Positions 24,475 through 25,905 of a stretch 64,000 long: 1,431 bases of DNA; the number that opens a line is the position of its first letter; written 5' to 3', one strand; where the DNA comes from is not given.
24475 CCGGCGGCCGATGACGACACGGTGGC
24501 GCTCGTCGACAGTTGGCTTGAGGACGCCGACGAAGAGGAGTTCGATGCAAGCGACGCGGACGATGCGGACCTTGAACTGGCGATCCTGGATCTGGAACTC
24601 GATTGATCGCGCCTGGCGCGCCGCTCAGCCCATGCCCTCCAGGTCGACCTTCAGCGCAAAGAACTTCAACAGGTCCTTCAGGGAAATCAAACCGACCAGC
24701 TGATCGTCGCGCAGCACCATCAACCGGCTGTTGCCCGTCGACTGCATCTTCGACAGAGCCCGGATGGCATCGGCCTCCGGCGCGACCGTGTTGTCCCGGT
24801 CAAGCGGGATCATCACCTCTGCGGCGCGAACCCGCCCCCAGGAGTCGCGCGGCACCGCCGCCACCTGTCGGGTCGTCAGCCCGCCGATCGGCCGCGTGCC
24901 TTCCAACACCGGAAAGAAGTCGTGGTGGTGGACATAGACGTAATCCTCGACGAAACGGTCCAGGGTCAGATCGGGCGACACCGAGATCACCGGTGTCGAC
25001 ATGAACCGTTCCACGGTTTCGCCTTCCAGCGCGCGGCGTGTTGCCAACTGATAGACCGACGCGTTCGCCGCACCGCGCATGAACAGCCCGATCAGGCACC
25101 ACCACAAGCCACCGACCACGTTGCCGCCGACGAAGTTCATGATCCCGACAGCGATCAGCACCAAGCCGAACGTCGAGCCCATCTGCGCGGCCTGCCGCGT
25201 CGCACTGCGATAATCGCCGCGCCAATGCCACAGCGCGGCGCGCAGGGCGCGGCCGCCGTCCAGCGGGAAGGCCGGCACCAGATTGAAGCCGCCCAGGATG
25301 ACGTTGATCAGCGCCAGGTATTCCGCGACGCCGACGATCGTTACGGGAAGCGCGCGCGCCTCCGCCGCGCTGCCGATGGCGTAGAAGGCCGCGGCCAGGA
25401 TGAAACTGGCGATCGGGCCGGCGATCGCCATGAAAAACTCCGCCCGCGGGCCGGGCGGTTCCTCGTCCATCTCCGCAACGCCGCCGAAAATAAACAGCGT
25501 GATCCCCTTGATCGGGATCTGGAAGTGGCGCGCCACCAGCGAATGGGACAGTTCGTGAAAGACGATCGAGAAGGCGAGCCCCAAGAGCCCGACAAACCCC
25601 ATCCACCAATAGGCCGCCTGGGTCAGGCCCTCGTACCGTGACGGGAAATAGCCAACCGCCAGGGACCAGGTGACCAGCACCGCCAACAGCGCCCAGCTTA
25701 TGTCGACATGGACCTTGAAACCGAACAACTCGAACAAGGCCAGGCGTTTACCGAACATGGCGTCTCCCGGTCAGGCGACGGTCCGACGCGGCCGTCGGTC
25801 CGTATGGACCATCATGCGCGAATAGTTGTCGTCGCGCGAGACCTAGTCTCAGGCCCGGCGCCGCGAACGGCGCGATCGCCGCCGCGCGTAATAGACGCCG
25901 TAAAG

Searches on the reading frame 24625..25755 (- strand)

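Call 13: search_protein_families(library=pfam, proteins=[window:24625-25755:-], max_evalue=0.001)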
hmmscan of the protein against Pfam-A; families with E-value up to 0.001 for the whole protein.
window:24625-25755:- (376 aa): 3 families
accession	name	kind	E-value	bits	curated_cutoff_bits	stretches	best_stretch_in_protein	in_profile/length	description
PF02163.28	Peptidase_M50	-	3.9e-25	88.9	27.2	2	57-128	3-100/221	Peptidase family M50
PF00571.33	CBS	-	8e-13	49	24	1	323-366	11-55/57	CBS domain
PF13398.12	Peptidase_M50B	-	5.9e-06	26.6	26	1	47-150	8-109/201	Peptidase M50B-like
